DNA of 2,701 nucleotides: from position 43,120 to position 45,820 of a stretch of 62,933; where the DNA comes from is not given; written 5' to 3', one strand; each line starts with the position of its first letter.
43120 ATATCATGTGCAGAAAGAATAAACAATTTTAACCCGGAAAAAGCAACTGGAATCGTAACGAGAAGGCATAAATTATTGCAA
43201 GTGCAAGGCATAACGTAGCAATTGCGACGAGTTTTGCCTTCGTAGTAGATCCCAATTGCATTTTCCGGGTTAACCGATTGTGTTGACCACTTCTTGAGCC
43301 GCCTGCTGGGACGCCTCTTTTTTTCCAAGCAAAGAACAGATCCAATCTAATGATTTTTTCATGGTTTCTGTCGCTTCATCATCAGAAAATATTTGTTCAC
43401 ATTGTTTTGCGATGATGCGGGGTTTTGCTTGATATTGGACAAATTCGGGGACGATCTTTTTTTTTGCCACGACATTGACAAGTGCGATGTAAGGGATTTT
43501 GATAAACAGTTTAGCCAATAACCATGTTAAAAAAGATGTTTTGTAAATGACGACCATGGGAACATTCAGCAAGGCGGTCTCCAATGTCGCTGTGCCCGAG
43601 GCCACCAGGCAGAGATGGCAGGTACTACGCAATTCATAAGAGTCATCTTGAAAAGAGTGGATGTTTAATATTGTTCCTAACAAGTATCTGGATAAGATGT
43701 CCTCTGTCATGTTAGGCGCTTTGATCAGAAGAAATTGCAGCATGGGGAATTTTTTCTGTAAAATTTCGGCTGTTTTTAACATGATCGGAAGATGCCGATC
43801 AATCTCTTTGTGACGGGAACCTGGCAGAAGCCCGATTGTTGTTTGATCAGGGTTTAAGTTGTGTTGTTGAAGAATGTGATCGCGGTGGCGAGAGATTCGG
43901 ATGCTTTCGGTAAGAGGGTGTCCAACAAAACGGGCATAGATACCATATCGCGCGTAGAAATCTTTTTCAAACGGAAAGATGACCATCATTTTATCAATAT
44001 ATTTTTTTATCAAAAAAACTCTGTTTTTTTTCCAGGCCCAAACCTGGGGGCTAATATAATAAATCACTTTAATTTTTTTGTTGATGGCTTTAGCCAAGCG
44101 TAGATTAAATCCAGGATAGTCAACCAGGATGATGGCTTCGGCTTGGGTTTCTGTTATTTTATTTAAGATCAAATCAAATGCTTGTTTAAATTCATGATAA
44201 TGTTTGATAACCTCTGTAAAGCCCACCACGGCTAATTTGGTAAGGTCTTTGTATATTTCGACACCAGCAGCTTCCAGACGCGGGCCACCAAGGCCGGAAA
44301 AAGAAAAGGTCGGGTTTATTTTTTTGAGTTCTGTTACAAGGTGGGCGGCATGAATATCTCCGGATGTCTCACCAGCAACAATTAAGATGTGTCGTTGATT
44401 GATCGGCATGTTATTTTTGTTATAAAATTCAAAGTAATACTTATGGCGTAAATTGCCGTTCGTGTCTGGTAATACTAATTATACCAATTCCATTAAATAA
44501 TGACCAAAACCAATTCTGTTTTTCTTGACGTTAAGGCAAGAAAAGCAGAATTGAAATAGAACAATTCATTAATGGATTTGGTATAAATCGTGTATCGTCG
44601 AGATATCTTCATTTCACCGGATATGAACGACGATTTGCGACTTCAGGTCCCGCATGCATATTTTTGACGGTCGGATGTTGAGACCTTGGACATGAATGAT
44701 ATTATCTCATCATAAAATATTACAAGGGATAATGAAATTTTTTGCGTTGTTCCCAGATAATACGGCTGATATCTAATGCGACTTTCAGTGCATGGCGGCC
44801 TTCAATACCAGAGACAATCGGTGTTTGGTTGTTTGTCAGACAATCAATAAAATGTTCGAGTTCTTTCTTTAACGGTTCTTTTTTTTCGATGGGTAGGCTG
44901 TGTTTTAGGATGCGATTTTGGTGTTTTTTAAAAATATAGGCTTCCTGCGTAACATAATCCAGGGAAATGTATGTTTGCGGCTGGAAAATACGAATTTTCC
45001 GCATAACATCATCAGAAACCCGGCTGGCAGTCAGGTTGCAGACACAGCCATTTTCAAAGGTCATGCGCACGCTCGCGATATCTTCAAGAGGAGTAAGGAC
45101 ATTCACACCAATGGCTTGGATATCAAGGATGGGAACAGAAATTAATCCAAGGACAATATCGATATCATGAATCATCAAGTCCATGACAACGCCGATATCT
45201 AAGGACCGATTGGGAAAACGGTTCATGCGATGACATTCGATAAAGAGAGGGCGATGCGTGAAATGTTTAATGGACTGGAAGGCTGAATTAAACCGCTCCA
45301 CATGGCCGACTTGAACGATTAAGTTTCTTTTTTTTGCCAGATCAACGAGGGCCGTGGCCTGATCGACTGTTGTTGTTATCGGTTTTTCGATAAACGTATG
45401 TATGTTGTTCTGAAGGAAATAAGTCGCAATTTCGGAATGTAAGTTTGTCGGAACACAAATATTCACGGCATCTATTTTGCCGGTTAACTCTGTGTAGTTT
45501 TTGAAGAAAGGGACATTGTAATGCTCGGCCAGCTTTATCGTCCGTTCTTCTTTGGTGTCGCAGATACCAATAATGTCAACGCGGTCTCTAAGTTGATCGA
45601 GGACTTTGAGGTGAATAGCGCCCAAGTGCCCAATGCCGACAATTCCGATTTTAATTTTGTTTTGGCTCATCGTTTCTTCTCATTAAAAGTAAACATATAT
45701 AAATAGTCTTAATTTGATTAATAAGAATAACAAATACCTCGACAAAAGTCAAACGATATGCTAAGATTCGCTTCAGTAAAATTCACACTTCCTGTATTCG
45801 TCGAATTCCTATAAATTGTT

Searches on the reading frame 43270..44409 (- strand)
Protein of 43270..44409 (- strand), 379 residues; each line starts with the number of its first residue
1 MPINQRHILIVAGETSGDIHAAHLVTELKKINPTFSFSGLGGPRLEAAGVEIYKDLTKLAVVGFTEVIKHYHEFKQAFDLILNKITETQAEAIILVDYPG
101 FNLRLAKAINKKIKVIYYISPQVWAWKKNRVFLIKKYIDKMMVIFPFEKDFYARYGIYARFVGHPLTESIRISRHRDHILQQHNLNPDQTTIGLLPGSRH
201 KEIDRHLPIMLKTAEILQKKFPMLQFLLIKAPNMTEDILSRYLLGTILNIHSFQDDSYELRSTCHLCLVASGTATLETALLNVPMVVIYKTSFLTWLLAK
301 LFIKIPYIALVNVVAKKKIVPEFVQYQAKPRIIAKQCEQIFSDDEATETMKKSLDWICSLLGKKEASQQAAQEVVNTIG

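Call 77: search_protein_families(library=pfam, proteins=[window:43270-44409:-], max_evalue=0.00001)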
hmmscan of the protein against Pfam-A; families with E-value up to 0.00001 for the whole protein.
window:43270-44409:- (379 aa): 1 family
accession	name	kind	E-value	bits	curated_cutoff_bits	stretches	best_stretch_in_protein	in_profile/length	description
PF02684.21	LpxB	-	3.1e-101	339.4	22.6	1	8-367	1-365/374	Lipid-A-disaccharide synthetase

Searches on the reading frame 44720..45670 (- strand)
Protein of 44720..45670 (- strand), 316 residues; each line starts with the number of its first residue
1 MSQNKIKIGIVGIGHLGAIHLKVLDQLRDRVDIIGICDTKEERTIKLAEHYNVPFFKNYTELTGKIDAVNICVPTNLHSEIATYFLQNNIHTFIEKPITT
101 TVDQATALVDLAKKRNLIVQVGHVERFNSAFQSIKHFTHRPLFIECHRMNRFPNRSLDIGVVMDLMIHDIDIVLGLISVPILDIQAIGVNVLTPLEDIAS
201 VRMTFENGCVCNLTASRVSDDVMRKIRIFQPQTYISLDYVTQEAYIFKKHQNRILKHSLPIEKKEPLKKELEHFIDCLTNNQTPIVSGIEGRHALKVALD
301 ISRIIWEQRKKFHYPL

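Call 77: search_protein_families(library=pfam, proteins=[window:44720-45670:-], max_evalue=0.00001)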
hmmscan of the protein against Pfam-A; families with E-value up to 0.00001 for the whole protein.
window:44720-45670:- (316 aa): 3 families
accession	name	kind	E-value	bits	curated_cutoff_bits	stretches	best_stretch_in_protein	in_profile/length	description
PF01408.29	GFO_IDH_MocA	-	4e-31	108.6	24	1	6-123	1-120/120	Oxidoreductase family, NAD-binding Rossmann fold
PF22725.1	GFO_IDH_MocA_C3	-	4e-10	40.2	27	1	143-221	30-108/124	GFO/IDH/MocA C-terminal domain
PF02894.22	GFO_IDH_MocA_C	-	4e-07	30.5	22.9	0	140-218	18-104/218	Oxidoreductase family, C-terminal alpha/beta domain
